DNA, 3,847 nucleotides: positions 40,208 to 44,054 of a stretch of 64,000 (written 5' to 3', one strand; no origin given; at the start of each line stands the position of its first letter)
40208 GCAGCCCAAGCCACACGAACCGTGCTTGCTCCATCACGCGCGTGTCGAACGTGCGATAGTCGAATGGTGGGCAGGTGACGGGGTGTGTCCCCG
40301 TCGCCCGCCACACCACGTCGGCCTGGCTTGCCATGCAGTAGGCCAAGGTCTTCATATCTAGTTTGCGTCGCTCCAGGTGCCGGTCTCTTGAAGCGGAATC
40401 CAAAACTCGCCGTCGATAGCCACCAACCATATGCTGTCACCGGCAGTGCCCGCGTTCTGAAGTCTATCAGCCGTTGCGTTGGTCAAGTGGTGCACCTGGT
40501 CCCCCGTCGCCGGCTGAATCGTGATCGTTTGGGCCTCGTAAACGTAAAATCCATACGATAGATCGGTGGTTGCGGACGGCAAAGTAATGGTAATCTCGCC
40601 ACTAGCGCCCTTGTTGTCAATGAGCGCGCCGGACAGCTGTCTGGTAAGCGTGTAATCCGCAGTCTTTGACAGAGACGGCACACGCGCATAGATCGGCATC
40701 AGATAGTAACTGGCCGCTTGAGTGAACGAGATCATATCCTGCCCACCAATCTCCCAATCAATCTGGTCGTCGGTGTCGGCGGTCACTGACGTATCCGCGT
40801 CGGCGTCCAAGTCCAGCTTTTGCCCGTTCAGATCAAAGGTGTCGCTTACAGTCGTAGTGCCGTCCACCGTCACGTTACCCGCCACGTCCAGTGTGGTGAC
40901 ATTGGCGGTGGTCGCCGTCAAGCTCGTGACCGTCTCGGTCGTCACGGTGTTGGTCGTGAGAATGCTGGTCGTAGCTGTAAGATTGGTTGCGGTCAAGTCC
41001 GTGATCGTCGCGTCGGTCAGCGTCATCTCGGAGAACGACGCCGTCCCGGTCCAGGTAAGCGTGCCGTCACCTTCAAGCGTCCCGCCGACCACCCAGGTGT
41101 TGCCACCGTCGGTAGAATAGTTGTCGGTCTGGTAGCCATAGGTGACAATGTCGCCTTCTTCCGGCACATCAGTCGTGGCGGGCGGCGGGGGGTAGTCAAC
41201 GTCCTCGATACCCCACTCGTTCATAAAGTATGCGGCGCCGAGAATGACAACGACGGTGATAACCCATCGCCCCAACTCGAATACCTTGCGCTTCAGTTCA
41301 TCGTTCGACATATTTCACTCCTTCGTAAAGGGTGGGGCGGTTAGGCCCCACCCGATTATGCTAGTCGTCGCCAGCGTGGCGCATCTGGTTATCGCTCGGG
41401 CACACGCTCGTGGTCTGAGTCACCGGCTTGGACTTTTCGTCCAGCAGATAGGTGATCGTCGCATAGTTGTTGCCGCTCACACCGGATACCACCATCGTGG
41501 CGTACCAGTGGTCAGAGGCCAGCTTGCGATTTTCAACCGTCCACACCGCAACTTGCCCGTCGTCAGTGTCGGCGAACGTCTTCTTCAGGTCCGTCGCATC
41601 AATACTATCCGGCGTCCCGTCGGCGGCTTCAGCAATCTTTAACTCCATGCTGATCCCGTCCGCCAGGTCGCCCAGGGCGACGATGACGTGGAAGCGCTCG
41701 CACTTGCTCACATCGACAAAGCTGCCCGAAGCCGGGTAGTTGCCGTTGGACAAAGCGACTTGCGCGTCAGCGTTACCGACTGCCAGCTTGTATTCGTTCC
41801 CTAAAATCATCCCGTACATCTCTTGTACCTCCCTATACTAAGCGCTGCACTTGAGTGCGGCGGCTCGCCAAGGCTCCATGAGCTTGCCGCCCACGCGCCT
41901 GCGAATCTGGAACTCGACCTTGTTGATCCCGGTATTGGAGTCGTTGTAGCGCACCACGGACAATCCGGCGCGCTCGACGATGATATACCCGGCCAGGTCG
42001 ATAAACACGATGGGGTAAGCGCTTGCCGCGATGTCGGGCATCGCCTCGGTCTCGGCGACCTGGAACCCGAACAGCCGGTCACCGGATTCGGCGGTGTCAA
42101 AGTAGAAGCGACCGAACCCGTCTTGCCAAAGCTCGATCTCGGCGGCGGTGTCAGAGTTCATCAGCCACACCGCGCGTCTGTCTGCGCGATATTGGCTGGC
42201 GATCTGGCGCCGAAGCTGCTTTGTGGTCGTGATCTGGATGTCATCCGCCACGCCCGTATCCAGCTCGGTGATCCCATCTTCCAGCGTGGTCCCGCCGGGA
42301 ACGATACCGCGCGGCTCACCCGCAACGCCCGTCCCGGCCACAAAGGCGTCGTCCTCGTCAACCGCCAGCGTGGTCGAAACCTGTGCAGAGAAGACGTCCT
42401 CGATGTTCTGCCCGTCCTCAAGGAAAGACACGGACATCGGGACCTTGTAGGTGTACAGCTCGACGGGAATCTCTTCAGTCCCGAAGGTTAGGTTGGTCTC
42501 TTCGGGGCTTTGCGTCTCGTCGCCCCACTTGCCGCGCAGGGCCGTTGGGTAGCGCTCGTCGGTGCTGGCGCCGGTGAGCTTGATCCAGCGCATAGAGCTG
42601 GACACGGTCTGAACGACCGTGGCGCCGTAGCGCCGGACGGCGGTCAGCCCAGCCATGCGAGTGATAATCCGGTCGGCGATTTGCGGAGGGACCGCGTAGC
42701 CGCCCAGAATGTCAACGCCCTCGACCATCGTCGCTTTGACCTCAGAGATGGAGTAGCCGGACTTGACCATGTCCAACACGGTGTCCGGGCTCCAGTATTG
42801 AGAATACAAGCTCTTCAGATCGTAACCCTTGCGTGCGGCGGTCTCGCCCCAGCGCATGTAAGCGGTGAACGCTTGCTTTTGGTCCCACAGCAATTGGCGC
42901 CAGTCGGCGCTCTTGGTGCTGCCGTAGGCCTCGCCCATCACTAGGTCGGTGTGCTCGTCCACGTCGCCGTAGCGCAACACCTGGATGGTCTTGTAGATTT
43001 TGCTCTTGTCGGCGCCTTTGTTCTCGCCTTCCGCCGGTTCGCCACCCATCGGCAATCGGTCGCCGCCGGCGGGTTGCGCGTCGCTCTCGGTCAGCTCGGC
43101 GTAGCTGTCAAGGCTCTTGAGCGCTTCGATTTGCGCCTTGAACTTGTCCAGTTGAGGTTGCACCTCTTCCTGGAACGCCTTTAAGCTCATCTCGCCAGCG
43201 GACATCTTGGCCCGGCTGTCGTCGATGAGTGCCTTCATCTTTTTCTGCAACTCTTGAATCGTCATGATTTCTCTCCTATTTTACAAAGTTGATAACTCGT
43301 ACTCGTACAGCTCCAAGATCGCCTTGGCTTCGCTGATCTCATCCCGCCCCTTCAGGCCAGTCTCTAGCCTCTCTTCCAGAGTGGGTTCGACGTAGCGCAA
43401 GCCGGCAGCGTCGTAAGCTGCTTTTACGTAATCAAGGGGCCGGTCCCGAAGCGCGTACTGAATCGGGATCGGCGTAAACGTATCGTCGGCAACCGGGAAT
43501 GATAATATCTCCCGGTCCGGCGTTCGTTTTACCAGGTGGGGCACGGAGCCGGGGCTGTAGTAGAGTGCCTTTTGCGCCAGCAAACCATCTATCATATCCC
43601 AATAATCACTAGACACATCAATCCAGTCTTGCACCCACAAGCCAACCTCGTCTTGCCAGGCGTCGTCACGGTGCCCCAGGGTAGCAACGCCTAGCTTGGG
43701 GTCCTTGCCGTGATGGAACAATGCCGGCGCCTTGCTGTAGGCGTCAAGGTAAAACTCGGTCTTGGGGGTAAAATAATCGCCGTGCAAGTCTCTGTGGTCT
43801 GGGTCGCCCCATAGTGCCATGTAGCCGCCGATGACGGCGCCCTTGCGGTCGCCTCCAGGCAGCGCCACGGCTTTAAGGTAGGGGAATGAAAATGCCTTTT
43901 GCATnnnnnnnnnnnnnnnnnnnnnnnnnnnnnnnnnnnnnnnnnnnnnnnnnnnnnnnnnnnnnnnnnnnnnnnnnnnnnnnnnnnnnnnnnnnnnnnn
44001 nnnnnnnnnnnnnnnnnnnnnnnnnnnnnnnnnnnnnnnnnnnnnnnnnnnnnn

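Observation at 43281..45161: Prohead protease fused to a 2H phosphoesterase (LigT/Acb1-like) domain - candidate capsid-packaged enzyme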

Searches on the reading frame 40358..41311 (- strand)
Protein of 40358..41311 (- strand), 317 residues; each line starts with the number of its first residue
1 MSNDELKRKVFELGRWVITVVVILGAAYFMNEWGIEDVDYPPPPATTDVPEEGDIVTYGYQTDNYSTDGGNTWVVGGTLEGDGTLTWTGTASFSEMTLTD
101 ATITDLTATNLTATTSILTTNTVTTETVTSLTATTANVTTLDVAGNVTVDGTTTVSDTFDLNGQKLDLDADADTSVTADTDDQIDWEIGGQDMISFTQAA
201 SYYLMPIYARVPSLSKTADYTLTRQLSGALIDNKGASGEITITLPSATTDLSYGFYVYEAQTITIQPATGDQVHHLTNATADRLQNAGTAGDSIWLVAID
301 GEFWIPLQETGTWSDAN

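Call 3: search_protein_families(library=pfam, proteins=[window:40358-41311:-], max_evalue=0.1)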
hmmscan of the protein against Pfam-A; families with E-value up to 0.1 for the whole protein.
window:40358-41311:- (317 aa): 1 family
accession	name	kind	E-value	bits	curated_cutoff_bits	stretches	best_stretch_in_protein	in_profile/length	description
PF02916.20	DNA_PPF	-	0.091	13.7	25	0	90-140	38-88/116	DNA polymerase processivity factor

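Call 4: search_protein_families(library=phrogs, proteins=[window:40358-41311:-], max_evalue=0.01)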
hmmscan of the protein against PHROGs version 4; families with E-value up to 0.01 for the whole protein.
window:40358-41311:- (317 aa): 1 family
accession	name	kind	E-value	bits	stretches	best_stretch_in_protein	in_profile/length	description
phrog_12102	-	unknown function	0.00057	21.1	1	60-118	3-62/74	-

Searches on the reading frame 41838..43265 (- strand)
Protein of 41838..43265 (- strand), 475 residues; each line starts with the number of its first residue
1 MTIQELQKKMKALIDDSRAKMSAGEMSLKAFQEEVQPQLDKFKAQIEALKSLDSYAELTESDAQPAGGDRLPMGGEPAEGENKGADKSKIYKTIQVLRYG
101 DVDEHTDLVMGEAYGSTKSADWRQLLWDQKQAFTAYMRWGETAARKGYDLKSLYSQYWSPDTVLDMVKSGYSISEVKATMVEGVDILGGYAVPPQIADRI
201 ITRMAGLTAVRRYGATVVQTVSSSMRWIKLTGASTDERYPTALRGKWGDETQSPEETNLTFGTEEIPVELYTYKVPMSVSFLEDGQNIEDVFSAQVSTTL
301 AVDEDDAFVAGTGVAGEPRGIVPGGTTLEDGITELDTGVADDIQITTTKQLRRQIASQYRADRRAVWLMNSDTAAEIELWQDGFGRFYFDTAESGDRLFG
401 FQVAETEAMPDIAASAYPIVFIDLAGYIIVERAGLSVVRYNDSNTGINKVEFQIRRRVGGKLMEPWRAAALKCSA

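Call 3: search_protein_families(library=pfam, proteins=[window:41838-43265:-], max_evalue=0.1)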
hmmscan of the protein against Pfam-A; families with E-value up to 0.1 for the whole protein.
window:41838-43265:- (475 aa): 3 families
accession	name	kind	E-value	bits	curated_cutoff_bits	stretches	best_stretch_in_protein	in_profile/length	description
PF05065.19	Phage_capsid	-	6.8e-43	147.5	24.2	1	188-466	1-273/280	Phage capsid family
PF14282.11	FlxA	-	0.011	16.3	26.3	1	3-50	26-69/101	FlxA-like protein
PF12876.13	Cellulase-like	-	0.022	14.6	25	1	4-161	178-336/355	Sugar-binding cellulase-like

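Call 4: search_protein_families(library=phrogs, proteins=[window:41838-43265:-], max_evalue=0.01)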
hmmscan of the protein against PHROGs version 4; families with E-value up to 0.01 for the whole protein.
window:41838-43265:- (475 aa): 5 families
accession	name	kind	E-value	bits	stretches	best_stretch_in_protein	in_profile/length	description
phrog_10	-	head and packaging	1.2e-45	157.8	1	1-472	263-634/752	major head protein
phrog_617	-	head and packaging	1.4e-12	48.4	1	198-437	358-581/626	major head protein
phrog_15928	-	head and packaging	2.2e-10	41.9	1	356-464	62-170/185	major head protein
phrog_17162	-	unknown function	1.1e-06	29.8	1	395-472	4-81/85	-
phrog_3270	-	head and packaging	0.00048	19.8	1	358-473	452-566/603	head maturation protease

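Call 84: search_dna_similar(query=window:41838-43265:-, collection=phages, mode=protein, max_rows=12, max_evalue=1e-10)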
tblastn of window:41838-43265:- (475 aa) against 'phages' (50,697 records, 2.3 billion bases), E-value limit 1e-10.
Records with a match: 133; places in all: 133; records where one place covers at least 80% of the query: 0.
Best place of each record, by identity: <60% 133.
By first word of the organism name: Gordonia 43; Mycobacterium 13; Burkholderia 11; phage 7; Streptococcus 6; Bacteriophage 4; Pseudomonas 4; Coprococcus 4; Ruminococcus 4; Caudoviricetes 3; and 21 more.
By host as written in the record: Gordonia terrae 3612 42; - 18; Burkholderia sp. 10; Mycobacterium smegmatis mc2 155 8; Coprococcus sp. 4; Ruminococcus sp. 4; Oscillospiraceae 3; Blautia sp. 3; and 34 more.
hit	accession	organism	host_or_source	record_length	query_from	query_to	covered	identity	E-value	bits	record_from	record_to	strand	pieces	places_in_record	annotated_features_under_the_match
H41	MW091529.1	Bacteriophage sp. 103231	sewage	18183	128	475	73%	28.4%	4e-13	78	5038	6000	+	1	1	major capsid protein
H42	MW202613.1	Caudoviricetes sp.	Manatee Spring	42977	134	475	72%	28.5%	1e-14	83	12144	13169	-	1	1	hypothetical protein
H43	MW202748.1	Caudoviricetes sp.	Manatee Spring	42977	134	475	72%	28.5%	1e-14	83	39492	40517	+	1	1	hypothetical protein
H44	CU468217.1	Azospirillum phage Cd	Azospirillum brasilense Cd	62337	175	464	61%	31.9%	1e-16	89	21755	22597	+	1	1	33: Phage major capsid protein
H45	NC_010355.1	Azospirillum phage Cd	Azospirillum brasilense Cd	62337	175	464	61%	31.9%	1e-16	89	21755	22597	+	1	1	33: major head protein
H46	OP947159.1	Desulfofustis phage LS06-2018-MD02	-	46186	177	462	60%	32.0%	4e-20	100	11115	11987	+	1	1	major head protein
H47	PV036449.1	phage NatCom_35866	human feces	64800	163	475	66%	29.0%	1e-12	77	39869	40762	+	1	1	major head protein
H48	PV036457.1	phage IMGVR 15682261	human feces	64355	176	463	61%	31.0%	9e-22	105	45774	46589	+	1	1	major head protein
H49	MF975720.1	Pseudomonas phage VW-6S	Pseudomonas sivasensis W-6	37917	118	475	75%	24.8%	5e-13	78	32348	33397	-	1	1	major capsid protein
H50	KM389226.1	Pseudomonas phage F_MX1987sp/MX560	-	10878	173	474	64%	29.1%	1e-14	83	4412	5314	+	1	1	record has no annotation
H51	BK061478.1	Pseudomonas phage vB_PaeS-D14E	Pseudomonas aeruginosa strain 3-38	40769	173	474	64%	29.1%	1e-14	83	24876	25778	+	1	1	Phage major capsid protein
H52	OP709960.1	Pseudomonas phage zjk6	Pseudomonas aeruginosa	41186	173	474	64%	29.1%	1e-14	83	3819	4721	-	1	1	hypothetical protein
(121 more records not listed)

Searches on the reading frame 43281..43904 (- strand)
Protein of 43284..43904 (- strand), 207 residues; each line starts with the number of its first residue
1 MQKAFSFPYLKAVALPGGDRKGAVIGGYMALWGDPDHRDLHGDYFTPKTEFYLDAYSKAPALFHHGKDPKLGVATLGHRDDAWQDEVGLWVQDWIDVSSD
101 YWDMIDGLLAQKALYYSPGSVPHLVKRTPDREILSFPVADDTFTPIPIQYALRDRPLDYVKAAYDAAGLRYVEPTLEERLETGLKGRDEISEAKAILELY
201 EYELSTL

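Call 6: search_protein_families(library=ncbifam, proteins=[window:43281-43880:-], max_evalue=1)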
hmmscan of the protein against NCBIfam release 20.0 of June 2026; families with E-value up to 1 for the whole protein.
window:43281-43880:- (199 aa): 0 families

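Call 14: search_protein_families(library=pfam, proteins=[window:43284-43904:-], max_evalue=10)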
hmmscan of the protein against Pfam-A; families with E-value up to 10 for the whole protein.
window:43284-43904:- (207 aa): 0 families

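Call 25: search_protein_representatives(protein=window:43284-43904:-)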
Query: 207 residues. Proteins with E-value up to 0.001 (for the whole library): 2546; up to 1e-10: 1060; up to 1e-30: 40. The best 150 are listed.
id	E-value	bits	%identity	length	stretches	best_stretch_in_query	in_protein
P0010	1.3e-128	443.3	92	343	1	1-207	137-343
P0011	5.3e-66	238.6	57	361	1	19-197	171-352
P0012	1.4e-61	224.2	59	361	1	20-196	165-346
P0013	1.2e-59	217.8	57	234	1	20-194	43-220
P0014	1.9e-57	210.6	62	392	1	20-175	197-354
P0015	3.9e-55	203.1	56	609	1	9-174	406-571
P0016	5.4e-55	202.6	56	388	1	12-179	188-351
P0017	1.6e-54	201.1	58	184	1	32-184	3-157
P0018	3.8e-52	193.3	49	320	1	16-198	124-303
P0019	5.0e-52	192.9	49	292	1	19-190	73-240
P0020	1.4e-50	188.2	54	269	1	21-181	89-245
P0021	1.7e-50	187.9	49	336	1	12-199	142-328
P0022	2.8e-50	187.2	51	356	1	20-183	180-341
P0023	5.7e-50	186.2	52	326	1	19-188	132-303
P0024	6.3e-50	186.1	51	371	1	12-191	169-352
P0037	8.5e-46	172.6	52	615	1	13-171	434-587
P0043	1.6e-42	161.9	52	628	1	21-170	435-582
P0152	2.0e-21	92.9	37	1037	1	20-149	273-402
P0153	2.1e-21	92.8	40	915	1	24-151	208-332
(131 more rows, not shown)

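Call 46: predict_structure(alignment_id=A3)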
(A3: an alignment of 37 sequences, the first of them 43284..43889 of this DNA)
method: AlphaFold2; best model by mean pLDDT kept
length: 202 residues; sequences in the alignment: 37
mean_pLDDT: 80.2   pTM: 0.68
mean pLDDT of the five models: 80.2, 79.3, 78.3, 77.6, 77.3
residues with pLDDT >= 90: 83; 70-90: 63; 50-70: 45; < 50: 11
segments of 3 or more residues with pLDDT < 50: 175-182
pLDDT, mean of each block of 10 residues (from residue 1): 57 76 92 86 97 89 73 96 94 90 87 92 96 92 62 67 76 48 57 80 74
secondary structure, 60 per line:
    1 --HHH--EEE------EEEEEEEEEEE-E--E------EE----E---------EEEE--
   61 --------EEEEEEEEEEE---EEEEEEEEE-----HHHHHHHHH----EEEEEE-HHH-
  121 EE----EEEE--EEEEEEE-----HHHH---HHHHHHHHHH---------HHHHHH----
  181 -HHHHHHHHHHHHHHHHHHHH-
elements in order: E8-10 E17-27 E55-58 E69-79 E83-91 H97-105 E110-115 E127-130 E133-139 H145-148 H152-161 H171-176 H182-201

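Call 55: search_protein_families(library=pfam, proteins=[P0152, P0153, P0015, P0037, P0043], max_evalue=0.01)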
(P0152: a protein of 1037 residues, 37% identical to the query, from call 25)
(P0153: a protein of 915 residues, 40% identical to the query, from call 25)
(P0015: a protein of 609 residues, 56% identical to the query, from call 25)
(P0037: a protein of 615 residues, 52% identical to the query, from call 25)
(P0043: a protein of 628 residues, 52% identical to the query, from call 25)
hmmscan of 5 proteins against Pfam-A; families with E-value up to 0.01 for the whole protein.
P0152 (1037 aa): 2 families
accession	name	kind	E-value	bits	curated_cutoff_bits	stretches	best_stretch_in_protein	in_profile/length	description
PF13563.12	2_5_RNA_ligase2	-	9.9e-15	55.3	27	1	37-157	2-118/152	2'-5' RNA ligase superfamily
PF02834.22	LigT_PEase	-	9.1e-06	26.2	23.3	1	41-111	8-84/87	LigT like Phosphoesterase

P0153 (915 aa): 3 families
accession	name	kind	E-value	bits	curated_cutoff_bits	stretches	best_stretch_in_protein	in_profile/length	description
PF13563.12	2_5_RNA_ligase2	-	9.2e-14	52.2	27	1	54-176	25-149/152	2'-5' RNA ligase superfamily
PF02834.22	LigT_PEase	-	5.8e-08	33.2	23.3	1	44-101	24-79/87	LigT like Phosphoesterase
PF04586.22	Peptidase_S78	-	0.00029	21.5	21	1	209-340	16-156/165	Caudovirus prohead serine protease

P0015 (609 aa): 2 families
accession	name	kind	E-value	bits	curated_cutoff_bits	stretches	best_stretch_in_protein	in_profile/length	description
PF13563.12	2_5_RNA_ligase2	-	1.5e-08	35.2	27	1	40-145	25-124/152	2'-5' RNA ligase superfamily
PF02834.22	LigT_PEase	-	0.0001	22.8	23.3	1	101-141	8-46/87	LigT like Phosphoesterase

P0037 (615 aa): 2 families
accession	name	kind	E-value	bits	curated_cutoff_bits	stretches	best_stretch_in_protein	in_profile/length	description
PF02834.22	LigT_PEase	-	5.5e-06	26.9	23.3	1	36-94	32-87/87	LigT like Phosphoesterase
PF13563.12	2_5_RNA_ligase2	-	0.0041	17.6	27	1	36-136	23-117/152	2'-5' RNA ligase superfamily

P0043 (628 aa): 3 families
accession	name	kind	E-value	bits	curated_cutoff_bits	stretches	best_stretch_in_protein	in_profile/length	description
PF13563.12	2_5_RNA_ligase2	-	4e-10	40.4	27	1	21-129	18-123/152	2'-5' RNA ligase superfamily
PF10469.15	AKAP7_NLS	-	0.0003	21.2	24.4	1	43-119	65-146/208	AKAP7 2'5' RNA ligase-like domain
PF02834.22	LigT_PEase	-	0.0059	17.2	23.3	0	25-73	31-80/87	LigT like Phosphoesterase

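Call 62: search_protein_families(library=phrogs, proteins=[P0152, P0015], max_evalue=0.001)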
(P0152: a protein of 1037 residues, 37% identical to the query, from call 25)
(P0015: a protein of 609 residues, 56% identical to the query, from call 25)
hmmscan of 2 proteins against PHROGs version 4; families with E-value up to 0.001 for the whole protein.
P0152 (1037 aa): 3 families
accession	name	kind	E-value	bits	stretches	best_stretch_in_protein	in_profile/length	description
phrog_2659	-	DNA, RNA and nucleotide metabolism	3.1e-07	29.7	1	22-158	722-854/891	RNA ligase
phrog_14859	-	DNA, RNA and nucleotide metabolism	5.3e-05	23.4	1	61-193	81-219/373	RNA ligase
phrog_267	-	head and packaging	0.00011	22.5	1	890-1001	189-292/410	major head protein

P0015 (609 aa): 3 families
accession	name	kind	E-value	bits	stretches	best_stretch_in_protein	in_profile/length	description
phrog_14859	-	DNA, RNA and nucleotide metabolism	1.9e-10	41.3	1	31-172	74-216/373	RNA ligase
phrog_2659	-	DNA, RNA and nucleotide metabolism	6.2e-05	22.1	1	32-173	746-883/891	RNA ligase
phrog_18402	-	head and packaging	6.3e-05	22.6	1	33-176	421-560/861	head maturation protease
